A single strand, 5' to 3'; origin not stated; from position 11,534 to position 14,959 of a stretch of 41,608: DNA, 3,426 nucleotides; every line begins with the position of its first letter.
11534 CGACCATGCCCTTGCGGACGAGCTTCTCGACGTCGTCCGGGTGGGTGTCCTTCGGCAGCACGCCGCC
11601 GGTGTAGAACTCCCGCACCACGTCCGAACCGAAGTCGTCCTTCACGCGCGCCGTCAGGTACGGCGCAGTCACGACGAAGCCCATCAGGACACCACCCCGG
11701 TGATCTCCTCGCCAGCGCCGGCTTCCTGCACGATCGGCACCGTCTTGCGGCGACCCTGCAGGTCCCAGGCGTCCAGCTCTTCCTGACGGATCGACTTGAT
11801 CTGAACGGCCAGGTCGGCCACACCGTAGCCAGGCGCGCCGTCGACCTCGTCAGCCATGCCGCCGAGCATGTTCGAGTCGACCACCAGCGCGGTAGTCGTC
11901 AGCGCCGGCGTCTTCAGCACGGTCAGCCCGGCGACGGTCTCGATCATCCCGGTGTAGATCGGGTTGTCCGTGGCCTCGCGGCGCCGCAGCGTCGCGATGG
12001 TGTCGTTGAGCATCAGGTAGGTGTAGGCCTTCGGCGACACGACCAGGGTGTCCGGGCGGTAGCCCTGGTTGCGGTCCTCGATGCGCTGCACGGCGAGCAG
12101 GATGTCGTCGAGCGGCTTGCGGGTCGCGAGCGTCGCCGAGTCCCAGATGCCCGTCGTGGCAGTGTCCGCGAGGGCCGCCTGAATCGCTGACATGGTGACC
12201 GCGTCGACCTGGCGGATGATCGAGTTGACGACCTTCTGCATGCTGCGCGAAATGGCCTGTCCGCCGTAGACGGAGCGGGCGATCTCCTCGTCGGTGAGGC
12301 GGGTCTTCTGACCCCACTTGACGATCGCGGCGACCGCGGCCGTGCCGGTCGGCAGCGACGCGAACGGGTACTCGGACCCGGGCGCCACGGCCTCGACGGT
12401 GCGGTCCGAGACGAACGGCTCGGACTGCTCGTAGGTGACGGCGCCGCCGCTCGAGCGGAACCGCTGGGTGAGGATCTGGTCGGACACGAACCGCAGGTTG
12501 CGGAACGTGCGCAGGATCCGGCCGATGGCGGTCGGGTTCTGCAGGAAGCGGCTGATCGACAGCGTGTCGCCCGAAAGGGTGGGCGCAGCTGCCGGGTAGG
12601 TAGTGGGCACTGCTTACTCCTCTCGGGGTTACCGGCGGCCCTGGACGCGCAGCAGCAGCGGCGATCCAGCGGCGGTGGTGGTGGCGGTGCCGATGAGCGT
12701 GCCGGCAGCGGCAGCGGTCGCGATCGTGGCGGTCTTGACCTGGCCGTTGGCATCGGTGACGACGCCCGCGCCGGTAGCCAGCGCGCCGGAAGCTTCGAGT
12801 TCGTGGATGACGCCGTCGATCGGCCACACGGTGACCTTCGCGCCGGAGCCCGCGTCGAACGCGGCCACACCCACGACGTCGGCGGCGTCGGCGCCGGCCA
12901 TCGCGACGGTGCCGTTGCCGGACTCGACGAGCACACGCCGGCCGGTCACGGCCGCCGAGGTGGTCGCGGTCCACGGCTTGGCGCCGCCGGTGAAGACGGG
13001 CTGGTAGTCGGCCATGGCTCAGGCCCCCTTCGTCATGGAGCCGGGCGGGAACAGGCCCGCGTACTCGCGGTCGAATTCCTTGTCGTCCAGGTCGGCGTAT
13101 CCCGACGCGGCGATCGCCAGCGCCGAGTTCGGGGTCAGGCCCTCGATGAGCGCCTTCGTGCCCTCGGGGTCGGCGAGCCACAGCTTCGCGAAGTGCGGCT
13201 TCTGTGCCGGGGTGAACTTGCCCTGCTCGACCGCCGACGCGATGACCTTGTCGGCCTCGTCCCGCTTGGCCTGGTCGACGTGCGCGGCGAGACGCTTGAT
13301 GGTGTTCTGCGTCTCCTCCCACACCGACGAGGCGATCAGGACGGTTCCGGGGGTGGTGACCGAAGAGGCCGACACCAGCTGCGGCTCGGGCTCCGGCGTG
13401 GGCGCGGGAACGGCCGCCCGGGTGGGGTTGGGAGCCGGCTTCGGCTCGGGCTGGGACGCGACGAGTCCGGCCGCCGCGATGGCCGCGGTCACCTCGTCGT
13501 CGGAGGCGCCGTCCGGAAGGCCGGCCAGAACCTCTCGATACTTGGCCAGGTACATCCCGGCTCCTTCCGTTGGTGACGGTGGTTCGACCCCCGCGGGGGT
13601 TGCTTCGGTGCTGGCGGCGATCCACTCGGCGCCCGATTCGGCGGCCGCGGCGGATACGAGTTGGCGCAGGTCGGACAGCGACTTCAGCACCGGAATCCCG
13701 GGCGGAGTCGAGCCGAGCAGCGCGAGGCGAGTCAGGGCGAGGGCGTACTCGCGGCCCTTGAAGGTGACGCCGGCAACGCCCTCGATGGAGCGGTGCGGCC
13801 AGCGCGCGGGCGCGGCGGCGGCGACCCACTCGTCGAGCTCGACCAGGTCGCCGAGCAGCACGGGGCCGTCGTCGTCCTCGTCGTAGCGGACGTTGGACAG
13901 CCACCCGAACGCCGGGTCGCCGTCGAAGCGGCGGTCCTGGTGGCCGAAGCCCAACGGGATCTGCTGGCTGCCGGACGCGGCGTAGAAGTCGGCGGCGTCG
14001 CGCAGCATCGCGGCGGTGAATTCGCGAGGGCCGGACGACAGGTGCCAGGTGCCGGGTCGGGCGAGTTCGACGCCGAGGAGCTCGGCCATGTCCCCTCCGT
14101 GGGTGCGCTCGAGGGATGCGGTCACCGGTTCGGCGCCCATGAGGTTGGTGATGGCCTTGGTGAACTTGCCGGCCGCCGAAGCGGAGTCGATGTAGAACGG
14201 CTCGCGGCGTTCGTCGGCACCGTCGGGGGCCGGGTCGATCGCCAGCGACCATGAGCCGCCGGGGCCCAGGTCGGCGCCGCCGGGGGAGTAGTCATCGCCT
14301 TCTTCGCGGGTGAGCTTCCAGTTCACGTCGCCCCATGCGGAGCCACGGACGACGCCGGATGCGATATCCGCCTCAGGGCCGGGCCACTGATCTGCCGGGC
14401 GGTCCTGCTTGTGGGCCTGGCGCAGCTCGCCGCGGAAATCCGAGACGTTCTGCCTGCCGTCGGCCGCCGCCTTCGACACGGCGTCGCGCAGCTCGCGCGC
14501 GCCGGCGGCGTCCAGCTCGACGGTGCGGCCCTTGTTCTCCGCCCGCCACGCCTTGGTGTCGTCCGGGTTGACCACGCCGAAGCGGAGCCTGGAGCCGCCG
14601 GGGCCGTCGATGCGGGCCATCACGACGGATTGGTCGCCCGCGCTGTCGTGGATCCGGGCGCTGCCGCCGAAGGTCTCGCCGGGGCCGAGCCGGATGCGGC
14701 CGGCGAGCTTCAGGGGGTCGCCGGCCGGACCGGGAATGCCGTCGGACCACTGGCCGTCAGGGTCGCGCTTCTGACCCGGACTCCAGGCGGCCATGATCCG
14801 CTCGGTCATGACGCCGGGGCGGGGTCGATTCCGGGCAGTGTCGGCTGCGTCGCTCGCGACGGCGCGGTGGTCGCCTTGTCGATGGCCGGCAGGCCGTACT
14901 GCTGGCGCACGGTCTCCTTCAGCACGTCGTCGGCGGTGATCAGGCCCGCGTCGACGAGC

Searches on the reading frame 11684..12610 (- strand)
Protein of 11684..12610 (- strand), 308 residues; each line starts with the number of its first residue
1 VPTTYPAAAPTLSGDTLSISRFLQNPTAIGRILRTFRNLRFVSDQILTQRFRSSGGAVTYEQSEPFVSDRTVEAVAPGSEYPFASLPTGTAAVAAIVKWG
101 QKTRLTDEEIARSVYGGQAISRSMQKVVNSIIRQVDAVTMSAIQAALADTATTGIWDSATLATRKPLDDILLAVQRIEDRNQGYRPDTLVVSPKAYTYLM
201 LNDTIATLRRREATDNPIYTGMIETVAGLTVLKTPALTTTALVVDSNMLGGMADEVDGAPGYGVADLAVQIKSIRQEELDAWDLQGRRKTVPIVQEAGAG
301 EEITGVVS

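Call 18: search_dna_similar(query=window:11684-12610:-, collection=phages, mode=protein, max_rows=25)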
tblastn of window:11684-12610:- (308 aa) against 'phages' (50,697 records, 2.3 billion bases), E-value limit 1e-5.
Records with a match: 355; places in all: 355; records where one place covers at least 80% of the query: 259.
Best place of each record, by identity: <60% 355.
By first word of the organism name: Gordonia 139; Mycobacterium 94; Arthrobacter 86; Corynebacterium 21; Streptomyces 11; Microbacterium 2; Rathayibacter 1; Mycolicibacterium 1.
By host as written in the record: Gordonia terrae 3612 111; Mycobacterium smegmatis mc2 155 61; Arthrobacter sp. ATCC 21022 54; Corynebacterium xerosis 16; Arthrobacter globiformis B-2979 14; Mycobacterium smegmatis mc#155 13; Streptomyces griseus ATCC 10137 10; - 7; and 32 more.
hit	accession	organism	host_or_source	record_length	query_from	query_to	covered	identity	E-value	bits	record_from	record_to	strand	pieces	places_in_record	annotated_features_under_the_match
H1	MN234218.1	Gordonia phage Powerball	Gordonia rubripertincta NRRL B-16540 SEA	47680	1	308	100%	45.0%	1e-72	248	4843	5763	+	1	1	6: major capsid protein | 7: hypothetical protein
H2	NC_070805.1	Gordonia phage Powerball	Gordonia rubripertincta NRRL B-16540 SEA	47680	1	308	100%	45.0%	1e-72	248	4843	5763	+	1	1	6: major head protein | 7: head-tail connector protein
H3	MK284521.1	Gordonia phage Kiko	Gordonia terrae 3612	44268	1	308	100%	45.0%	9e-77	260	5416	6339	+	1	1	7: major capsid protein | 8: hypothetical protein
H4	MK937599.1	Gordonia phage Dmitri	Gordonia terrae 3612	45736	1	306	99%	43.9%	9e-69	237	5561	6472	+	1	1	7: major capsid protein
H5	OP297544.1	Gordonia phage Nettuno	Gordonia terrae 3612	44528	1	306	99%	43.7%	1e-71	245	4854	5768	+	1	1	6: major capsid protein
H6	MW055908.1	Gordonia phage Lamberg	Gordonia terrae 3612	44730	1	306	99%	43.7%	1e-71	245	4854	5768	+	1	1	6: major capsid protein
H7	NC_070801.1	Gordonia phage Lamberg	Gordonia terrae 3612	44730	1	306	99%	43.7%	1e-71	245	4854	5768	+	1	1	6: major head protein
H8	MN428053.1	Gordonia phage Denise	Gordonia terrae 3612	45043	1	306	99%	43.7%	1e-71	245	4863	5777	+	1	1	6: major capsid protein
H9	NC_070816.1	Gordonia phage Denise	Gordonia terrae 3612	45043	1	306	99%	43.7%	1e-71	245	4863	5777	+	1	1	6: major head protein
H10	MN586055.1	Gordonia phage Cynthia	Gordonia terrae 3612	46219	1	306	99%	43.7%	1e-71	245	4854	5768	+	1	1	6: major capsid protein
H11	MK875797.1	Gordonia phage Haley23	Gordonia terrae 3612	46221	1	306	99%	43.7%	1e-71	245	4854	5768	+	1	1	6: major capsid protein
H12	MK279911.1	Gordonia phage Sproutie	Gordonia terrae 3612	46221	1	306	99%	43.7%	1e-71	245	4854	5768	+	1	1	6: major capsid protein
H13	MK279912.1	Gordonia phage Savage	Gordonia terrae 3612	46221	1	306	99%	43.7%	1e-71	245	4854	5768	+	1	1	6: major capsid protein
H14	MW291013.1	Gordonia phage Mocha12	Gordonia terrae 3612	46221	1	306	99%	43.7%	1e-71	245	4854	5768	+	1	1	6: major capsid protein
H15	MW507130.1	Gordonia Phage Whiteclaw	Gordonia terrae 3612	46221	1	306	99%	43.7%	1e-71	245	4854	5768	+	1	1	6: major capsid protein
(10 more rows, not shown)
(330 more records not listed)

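Call 20: get_annotated_region(hit=H3, flank=14000)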
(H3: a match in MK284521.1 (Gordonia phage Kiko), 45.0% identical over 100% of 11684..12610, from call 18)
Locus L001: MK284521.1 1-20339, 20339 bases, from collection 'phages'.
description: Gordonia phage Kiko, complete genome.
organism: Gordonia phage Kiko (NCBI taxid 2500571)
taxonomy: Viruses; Duplodnaviria; Heunggongvirae; Uroviricota; Caudoviricetes; Hedwigvirus
host: Gordonia terrae 3612; source: soil; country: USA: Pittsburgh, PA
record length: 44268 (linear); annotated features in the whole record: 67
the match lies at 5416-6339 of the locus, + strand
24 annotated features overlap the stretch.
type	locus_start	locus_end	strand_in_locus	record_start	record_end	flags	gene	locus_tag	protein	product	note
CDS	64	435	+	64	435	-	1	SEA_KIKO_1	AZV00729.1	terminase small subunit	-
CDS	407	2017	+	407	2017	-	2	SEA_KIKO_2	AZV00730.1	terminase large subunit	-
CDS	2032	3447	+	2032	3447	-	3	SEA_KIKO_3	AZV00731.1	portal protein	-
CDS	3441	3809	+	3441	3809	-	4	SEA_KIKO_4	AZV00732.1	hypothetical protein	-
CDS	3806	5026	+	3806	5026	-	5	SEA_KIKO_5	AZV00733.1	capsid maturation protease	-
CDS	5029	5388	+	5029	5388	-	6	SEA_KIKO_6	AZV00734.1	scaffolding protein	-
CDS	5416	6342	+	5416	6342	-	7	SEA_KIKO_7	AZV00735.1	major capsid protein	-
CDS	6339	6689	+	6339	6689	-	8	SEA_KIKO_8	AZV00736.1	hypothetical protein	-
CDS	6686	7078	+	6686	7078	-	9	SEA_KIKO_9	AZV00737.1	head-to-tail connector complex protein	-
CDS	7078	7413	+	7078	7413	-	10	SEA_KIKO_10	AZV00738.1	hypothetical protein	-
CDS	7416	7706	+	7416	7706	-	11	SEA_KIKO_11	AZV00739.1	hypothetical protein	-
CDS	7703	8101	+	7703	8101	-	12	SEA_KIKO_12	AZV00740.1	hypothetical protein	-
CDS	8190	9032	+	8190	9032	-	13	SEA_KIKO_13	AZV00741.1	major tail protein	-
CDS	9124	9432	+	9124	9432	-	14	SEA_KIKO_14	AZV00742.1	hypothetical protein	-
CDS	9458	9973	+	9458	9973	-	16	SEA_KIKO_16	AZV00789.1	tail assembly chaperone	-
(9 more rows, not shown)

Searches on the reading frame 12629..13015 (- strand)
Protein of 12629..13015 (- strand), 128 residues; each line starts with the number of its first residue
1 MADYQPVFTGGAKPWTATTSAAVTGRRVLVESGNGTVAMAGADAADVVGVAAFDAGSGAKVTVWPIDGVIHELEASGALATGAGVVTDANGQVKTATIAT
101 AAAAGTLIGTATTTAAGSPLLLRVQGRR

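Call 10: search_protein_families(library=pfam, proteins=[window:12629-13015:-], max_evalue=0.1)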
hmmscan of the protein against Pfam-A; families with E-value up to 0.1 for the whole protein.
window:12629-13015:- (128 aa): 2 families
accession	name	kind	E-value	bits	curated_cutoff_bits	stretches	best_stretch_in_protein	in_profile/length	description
PF09956.15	Phage_cement_2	-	2e-07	31.8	24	1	15-117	9-94/103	Phage cement protein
PF04029.19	2-ph_phosp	-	0.018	14.6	26.4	1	11-53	77-118/226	2-phosphosulpholactate phosphatase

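Call 11: search_protein_families(library=phrogs, proteins=[window:12629-13015:-], max_evalue=0.01)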
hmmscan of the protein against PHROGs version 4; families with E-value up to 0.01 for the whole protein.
window:12629-13015:- (128 aa): 1 family
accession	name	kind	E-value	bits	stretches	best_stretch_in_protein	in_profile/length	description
phrog_673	-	head and packaging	1.2e-12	49.4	1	7-116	14-117/260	head scaffolding protein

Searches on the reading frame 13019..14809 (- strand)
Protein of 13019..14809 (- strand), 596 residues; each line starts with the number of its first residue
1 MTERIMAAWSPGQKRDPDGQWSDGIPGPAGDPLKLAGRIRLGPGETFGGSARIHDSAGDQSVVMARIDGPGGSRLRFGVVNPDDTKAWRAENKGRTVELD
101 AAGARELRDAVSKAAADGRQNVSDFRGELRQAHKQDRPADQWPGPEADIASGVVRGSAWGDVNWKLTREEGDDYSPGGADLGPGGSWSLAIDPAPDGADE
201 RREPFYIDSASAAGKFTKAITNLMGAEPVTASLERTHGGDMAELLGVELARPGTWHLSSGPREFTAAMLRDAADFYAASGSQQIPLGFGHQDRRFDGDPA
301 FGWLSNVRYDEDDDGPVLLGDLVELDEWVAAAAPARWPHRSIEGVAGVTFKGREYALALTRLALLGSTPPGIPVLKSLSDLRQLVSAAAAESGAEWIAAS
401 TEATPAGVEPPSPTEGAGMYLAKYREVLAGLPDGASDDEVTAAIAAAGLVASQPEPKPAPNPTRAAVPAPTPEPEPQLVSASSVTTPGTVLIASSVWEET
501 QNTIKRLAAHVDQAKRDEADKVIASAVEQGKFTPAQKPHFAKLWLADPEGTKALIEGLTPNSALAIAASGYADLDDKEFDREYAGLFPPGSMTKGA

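Call 13: search_protein_families(library=phrogs, proteins=[window:13019-14809:-], max_evalue=0.01)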
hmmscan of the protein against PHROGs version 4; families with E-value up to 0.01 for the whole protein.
window:13019-14809:- (596 aa): 5 families
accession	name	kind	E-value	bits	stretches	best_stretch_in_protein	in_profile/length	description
phrog_3894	-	head and packaging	7.5e-56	191.3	2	242-390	7-156/458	head maturation protease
phrog_2976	-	head and packaging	2.9e-14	54.6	1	428-575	239-373/394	head maturation protease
phrog_976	-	head and packaging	1.4e-12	48.7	1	246-543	33-306/415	head maturation protease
phrog_328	-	head and packaging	1.3e-08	35.9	1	410-570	166-301/339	head maturation protease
phrog_11321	-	unknown function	8.9e-05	23.1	1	498-564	206-272/327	-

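Call 14: search_protein_families(library=pfam, proteins=[window:13019-14809:-], max_evalue=0.01)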
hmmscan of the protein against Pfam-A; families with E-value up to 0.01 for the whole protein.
window:13019-14809:- (596 aa): 1 family
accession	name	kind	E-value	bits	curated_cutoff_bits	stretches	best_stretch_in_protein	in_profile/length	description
PF10123.14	Mu-like_Pro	-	5e-09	36.6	25.2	1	397-565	133-290/330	Mu-like prophage I protein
